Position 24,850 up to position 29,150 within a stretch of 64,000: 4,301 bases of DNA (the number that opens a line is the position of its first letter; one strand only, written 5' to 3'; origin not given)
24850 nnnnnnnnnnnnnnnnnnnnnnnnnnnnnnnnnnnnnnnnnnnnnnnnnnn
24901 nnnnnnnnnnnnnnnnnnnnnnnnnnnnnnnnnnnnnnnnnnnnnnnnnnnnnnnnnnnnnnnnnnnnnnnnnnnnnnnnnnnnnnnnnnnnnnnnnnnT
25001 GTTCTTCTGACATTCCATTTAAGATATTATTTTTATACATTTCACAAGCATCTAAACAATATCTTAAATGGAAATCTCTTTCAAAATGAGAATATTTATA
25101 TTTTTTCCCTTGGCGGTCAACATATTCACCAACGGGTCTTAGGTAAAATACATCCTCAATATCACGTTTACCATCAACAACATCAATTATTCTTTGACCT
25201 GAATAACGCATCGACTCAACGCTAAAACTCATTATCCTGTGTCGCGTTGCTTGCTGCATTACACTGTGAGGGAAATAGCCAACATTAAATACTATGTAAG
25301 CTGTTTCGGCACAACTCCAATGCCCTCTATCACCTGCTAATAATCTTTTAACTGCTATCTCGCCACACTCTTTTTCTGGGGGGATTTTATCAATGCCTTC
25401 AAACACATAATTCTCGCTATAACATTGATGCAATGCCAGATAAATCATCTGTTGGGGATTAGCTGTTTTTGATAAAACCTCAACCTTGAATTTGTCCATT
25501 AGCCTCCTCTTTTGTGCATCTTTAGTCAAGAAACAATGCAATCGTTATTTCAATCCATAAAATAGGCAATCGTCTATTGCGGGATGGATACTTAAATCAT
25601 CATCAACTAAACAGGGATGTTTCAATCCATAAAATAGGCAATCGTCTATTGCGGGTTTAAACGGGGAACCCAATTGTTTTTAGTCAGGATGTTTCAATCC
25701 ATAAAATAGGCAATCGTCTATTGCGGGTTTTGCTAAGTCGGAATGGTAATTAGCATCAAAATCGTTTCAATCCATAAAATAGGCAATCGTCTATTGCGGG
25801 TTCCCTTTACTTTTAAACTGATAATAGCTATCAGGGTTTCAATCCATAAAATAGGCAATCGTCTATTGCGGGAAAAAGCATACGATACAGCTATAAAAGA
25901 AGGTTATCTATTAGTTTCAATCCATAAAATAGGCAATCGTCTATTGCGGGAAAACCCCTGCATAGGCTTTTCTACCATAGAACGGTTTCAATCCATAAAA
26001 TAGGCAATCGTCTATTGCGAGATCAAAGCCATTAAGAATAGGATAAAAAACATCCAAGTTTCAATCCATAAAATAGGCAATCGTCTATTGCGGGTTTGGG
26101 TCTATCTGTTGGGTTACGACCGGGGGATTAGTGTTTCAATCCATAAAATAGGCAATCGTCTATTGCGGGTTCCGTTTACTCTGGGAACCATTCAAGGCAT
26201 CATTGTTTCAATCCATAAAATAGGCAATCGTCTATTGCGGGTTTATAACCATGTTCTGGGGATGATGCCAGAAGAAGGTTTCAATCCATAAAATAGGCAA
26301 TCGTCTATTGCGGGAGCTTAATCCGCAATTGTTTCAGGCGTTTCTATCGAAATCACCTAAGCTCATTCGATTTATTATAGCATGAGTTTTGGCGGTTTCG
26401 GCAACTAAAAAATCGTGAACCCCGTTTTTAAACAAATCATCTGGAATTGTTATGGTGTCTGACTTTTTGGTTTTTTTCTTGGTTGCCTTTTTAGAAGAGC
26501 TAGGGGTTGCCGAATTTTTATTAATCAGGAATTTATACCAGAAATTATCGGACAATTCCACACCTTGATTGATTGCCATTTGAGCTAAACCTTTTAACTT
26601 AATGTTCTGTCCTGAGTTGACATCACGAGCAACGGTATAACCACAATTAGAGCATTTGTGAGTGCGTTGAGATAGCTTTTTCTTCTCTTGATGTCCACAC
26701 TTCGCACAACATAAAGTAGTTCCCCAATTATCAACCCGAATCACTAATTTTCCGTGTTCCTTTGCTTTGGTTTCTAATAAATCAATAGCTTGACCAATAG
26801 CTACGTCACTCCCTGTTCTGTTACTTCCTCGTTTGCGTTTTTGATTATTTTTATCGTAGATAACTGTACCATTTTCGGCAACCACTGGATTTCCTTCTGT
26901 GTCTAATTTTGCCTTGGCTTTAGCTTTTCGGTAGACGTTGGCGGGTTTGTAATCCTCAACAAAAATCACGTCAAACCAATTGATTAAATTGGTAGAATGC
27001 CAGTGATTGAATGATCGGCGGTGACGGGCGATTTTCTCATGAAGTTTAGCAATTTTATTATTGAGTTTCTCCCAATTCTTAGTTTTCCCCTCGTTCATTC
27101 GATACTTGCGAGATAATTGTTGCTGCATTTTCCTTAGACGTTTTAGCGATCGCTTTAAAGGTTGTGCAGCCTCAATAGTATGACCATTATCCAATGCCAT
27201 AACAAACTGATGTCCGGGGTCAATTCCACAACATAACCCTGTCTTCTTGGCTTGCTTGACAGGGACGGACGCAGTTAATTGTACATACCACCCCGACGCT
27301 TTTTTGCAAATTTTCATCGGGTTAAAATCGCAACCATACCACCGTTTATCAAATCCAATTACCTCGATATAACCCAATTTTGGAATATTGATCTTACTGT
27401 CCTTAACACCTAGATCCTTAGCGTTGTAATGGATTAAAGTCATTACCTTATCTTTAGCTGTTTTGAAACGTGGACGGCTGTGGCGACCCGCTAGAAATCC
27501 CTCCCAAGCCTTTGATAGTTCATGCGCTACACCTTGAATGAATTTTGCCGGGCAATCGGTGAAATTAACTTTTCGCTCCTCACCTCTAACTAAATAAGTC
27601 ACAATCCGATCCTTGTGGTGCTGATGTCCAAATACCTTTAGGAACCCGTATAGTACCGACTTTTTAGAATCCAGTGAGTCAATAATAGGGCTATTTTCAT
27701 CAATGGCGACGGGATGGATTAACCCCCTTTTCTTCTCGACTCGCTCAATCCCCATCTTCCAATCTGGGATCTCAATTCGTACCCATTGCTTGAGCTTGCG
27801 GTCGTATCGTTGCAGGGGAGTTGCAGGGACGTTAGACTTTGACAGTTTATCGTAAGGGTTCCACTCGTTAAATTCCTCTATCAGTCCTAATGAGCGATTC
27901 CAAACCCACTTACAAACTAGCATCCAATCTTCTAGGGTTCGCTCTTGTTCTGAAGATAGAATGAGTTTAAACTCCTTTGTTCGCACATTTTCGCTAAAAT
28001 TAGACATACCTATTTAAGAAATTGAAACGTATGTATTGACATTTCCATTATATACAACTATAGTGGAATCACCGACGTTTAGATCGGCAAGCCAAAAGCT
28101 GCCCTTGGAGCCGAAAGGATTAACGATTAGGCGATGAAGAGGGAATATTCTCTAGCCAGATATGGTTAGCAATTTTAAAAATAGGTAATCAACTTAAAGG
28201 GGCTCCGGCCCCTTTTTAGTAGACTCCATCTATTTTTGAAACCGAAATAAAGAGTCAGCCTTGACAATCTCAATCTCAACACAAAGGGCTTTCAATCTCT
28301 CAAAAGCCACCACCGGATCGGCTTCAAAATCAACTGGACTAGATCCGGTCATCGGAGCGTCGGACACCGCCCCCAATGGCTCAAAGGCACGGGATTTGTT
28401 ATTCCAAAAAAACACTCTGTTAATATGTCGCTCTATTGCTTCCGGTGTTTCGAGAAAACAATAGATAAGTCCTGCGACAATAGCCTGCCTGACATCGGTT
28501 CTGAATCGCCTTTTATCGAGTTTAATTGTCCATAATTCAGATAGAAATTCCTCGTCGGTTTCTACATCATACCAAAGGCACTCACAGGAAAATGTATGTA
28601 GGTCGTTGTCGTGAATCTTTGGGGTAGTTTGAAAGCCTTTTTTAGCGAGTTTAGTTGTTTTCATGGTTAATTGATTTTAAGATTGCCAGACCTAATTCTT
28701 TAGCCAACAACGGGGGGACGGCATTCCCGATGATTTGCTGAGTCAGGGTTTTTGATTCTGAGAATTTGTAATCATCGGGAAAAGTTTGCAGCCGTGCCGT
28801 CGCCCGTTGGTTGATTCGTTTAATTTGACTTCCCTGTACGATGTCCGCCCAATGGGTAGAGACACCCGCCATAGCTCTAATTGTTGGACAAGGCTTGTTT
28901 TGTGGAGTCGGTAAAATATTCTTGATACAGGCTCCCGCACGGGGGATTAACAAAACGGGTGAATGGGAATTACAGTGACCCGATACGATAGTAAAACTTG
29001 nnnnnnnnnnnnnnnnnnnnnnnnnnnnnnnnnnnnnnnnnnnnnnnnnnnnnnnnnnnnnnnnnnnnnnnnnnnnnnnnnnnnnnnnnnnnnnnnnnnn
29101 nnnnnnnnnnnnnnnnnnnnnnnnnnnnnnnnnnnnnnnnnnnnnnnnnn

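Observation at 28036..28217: Candidate tracrRNA transcribed divergently, just upstream of the nuclease gene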

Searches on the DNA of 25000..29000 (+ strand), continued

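Call 56: search_with_rna_model(model_id=R2, sources=[L042, L055, L061, L074, L050, L068, L053, L059, L023, L060, L087, L093], max_evalue=1, show_alignments=10)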
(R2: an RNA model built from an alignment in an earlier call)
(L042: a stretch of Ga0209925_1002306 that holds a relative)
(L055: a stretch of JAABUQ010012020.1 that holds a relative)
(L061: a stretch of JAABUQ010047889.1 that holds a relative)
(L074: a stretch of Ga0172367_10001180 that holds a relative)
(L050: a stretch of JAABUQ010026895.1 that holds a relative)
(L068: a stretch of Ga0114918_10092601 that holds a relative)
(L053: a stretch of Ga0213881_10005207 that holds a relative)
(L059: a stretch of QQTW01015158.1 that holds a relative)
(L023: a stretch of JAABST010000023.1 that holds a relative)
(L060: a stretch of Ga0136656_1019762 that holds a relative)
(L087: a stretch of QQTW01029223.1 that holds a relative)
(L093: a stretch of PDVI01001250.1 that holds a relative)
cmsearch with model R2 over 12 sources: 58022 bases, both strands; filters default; matches with E-value up to 1: 12.
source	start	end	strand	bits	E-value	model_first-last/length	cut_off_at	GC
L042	4319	4523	+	33.8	4e-05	1-121/121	no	0.54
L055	4316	4412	+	25.3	0.0027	1-121/121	no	0.59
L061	991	1118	+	24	0.0051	1-121/121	no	0.56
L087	3245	3375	+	21.9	0.015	1-121/121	no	0.58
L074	4334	4461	+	21.6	0.017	1-121/121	no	0.52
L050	4226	4370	+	21.4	0.018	1-121/121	no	0.54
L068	1732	1853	+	21.2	0.02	1-121/121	no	0.58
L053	3468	3596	+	20.7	0.026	1-121/121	no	0.58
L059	2183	2298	+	20.4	0.03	1-121/121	no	0.57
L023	2767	2929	-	17.9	0.1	1-121/121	no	0.48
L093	2896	3065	+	16.8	0.18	1-121/121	no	0.55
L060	1690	1792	+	16.6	0.2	1-121/121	no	0.6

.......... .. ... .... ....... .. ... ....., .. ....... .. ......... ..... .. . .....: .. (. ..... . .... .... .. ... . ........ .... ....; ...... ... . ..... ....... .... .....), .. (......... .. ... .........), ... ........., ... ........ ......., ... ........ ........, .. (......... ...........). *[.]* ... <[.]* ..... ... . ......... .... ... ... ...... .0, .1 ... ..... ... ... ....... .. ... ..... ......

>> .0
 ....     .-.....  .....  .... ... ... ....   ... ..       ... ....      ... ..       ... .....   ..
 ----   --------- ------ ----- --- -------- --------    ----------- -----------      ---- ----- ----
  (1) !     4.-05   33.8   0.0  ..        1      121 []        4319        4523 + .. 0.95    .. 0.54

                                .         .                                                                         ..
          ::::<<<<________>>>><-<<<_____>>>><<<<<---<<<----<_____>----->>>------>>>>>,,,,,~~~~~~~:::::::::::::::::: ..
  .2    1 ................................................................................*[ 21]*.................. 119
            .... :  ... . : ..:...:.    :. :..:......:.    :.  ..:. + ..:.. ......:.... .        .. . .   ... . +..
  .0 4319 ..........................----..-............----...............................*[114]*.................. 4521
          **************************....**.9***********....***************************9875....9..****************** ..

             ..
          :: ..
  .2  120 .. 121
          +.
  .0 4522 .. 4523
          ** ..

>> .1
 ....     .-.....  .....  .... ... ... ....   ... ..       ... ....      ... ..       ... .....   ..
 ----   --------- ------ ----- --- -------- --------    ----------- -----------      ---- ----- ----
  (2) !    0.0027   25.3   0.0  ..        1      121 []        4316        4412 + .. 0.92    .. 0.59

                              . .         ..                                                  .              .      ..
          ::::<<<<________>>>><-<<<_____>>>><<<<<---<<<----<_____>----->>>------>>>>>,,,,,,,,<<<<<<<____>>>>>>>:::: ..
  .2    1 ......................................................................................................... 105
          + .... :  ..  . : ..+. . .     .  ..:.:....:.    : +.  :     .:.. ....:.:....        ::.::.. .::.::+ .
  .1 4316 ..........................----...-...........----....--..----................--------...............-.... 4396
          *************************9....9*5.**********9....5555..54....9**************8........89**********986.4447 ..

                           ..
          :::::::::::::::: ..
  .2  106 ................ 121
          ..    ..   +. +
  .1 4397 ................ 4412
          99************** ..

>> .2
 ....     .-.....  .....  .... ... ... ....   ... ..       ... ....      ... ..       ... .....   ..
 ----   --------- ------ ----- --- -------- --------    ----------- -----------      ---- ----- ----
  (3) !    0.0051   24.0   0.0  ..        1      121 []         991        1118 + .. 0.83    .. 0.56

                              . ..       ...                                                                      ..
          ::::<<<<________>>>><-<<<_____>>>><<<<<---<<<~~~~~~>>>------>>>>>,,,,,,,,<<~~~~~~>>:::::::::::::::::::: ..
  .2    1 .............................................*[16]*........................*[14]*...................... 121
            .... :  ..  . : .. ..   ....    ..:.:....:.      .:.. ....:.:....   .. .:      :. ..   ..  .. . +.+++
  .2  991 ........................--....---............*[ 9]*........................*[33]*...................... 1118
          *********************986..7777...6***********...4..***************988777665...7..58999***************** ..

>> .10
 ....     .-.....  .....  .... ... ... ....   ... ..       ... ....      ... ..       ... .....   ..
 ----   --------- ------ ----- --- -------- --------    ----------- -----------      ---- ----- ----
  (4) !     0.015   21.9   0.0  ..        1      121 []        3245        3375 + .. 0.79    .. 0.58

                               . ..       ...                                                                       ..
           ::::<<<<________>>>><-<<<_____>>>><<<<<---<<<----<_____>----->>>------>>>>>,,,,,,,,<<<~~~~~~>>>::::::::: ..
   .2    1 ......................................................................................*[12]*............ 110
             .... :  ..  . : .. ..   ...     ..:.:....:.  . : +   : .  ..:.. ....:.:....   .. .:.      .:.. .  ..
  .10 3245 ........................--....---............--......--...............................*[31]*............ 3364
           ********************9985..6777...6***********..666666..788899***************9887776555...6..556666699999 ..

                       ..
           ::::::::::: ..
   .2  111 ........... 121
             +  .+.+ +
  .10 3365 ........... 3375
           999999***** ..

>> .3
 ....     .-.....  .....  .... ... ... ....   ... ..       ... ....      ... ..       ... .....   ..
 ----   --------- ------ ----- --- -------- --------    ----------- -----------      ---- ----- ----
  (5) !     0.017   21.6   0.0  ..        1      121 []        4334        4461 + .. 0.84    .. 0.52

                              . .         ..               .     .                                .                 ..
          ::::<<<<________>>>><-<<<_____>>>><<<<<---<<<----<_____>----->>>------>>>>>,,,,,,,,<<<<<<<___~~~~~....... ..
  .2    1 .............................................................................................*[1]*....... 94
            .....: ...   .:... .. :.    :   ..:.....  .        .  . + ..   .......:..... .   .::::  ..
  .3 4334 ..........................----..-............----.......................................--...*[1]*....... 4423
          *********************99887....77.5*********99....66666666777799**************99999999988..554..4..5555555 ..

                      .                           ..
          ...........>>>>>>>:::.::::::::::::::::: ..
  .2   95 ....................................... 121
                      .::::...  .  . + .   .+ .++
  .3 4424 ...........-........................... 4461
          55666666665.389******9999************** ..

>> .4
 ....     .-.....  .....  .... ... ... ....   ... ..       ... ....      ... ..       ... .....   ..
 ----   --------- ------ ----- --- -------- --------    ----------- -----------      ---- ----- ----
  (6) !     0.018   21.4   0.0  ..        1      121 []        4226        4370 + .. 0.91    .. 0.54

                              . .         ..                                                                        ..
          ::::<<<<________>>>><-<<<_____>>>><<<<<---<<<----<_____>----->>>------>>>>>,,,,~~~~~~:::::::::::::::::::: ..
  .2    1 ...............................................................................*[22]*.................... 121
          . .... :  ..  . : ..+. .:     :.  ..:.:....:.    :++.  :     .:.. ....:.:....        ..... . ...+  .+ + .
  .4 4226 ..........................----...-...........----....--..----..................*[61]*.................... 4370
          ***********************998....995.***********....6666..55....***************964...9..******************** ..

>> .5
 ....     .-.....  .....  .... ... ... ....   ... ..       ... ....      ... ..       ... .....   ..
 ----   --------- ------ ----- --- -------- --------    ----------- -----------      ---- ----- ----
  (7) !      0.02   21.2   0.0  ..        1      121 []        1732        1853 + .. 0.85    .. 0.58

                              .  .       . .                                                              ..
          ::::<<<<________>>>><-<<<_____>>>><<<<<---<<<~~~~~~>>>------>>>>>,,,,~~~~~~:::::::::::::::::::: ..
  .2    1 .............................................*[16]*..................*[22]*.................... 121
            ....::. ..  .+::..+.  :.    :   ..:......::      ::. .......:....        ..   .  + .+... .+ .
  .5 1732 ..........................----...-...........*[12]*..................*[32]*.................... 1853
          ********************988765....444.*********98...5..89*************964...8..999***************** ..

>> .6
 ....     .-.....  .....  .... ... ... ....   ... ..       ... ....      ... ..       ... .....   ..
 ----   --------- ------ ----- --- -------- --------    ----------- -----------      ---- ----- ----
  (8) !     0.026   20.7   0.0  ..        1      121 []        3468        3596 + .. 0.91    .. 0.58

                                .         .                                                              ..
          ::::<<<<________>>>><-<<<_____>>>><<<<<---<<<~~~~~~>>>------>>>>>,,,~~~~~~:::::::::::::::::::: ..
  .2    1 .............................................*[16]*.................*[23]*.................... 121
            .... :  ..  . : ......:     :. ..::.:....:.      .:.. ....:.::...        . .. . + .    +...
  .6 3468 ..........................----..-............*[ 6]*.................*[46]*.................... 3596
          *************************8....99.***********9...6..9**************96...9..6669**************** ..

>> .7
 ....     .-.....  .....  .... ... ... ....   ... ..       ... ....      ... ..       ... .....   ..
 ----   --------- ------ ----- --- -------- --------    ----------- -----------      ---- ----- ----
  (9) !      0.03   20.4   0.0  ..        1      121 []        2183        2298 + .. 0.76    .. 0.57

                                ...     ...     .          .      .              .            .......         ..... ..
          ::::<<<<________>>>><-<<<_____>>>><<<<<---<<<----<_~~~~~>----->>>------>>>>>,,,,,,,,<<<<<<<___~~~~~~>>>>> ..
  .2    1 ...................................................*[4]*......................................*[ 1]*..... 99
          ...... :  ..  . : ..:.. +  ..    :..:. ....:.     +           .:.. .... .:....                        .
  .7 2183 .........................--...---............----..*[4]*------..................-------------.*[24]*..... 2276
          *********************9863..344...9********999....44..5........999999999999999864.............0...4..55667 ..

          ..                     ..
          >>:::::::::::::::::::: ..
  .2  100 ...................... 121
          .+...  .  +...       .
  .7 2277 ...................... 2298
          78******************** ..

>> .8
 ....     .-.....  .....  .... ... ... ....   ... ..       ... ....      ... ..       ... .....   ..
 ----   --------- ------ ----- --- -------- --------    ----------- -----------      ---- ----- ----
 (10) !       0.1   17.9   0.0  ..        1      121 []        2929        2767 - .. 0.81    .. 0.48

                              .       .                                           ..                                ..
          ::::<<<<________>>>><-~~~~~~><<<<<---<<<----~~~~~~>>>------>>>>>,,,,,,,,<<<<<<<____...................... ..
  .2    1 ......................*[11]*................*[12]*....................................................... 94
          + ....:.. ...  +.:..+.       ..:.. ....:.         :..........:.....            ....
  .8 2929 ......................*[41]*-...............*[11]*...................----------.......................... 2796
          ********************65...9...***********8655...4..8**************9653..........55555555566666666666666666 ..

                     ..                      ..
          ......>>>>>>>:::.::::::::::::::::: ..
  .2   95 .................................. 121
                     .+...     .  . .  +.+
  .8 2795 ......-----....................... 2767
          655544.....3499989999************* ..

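Call 57: search_with_rna_model(model_id=R2, sources=[window, L004, L010, L014, L015, L018, L028, L031, L022, L023, L032, L034, L065, L042, L055, L061, L087, L074, L050, L068, L053, L059, L060, L093], max_evalue=1, make_alignment=true)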
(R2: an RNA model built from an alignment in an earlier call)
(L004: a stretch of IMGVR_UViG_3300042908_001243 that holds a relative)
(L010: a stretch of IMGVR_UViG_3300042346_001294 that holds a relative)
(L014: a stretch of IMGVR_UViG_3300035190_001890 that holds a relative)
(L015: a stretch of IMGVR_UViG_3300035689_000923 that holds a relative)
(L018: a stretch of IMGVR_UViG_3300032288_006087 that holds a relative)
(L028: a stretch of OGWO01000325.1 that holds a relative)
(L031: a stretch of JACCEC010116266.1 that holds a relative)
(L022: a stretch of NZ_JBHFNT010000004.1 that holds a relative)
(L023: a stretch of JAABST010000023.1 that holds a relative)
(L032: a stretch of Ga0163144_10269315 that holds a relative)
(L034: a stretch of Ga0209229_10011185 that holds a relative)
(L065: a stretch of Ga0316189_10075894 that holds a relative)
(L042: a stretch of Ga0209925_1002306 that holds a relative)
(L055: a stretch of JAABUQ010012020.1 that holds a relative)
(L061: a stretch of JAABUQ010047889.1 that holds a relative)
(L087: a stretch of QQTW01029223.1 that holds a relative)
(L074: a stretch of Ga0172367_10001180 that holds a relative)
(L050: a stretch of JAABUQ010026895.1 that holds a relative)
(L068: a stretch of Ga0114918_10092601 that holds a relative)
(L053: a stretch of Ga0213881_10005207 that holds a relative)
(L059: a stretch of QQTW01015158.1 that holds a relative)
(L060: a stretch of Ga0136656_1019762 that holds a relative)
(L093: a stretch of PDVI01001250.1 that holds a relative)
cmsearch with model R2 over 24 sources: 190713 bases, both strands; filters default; matches with E-value up to 1: 24.
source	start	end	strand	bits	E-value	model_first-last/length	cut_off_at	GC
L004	3819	3940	-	141.3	1.1e-27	1-121/121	no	0.41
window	28068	28190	+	137.4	7.4e-27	1-121/121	no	0.42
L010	3818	3940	-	136.2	1.3e-26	1-121/121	no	0.41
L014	3817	3939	-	136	1.5e-26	1-121/121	no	0.46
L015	578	700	-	134.7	2.8e-26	1-121/121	no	0.44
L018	3824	3941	-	121.6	1.8e-23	1-121/121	no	0.44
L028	59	176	-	120.9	2.5e-23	1-121/121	no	0.43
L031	2806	2923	-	120.2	3.6e-23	1-121/121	no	0.48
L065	2277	2404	+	58.1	8e-10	1-121/121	no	0.5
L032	62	162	-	50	4.4e-08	1-121/121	no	0.44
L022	2760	2895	-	49.8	4.8e-08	1-121/121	no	0.44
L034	2018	2161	+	38.7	1.2e-05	1-121/121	no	0.46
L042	4319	4523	+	33.8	0.00013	1-121/121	no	0.54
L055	4316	4412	+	25.3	0.0088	1-121/121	no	0.59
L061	991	1118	+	24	0.017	1-121/121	no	0.56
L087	3245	3375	+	21.9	0.048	1-121/121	no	0.58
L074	4334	4461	+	21.6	0.055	1-121/121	no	0.52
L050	4226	4370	+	21.4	0.059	1-121/121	no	0.54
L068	1732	1853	+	21.2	0.065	1-121/121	no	0.58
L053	3468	3596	+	20.7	0.084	1-121/121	no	0.58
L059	2183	2298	+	20.4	0.098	1-121/121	no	0.57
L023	2767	2929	-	17.9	0.33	1-121/121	no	0.48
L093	2896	3065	+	16.8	0.59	1-121/121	no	0.55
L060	1690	1792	+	16.6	0.66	1-121/121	no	0.6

Alignment A6: 24 matches aligned to the model, 375 columns, each read 5' to 3' on its own strand. Consensus structure (alignment columns), stored with it:
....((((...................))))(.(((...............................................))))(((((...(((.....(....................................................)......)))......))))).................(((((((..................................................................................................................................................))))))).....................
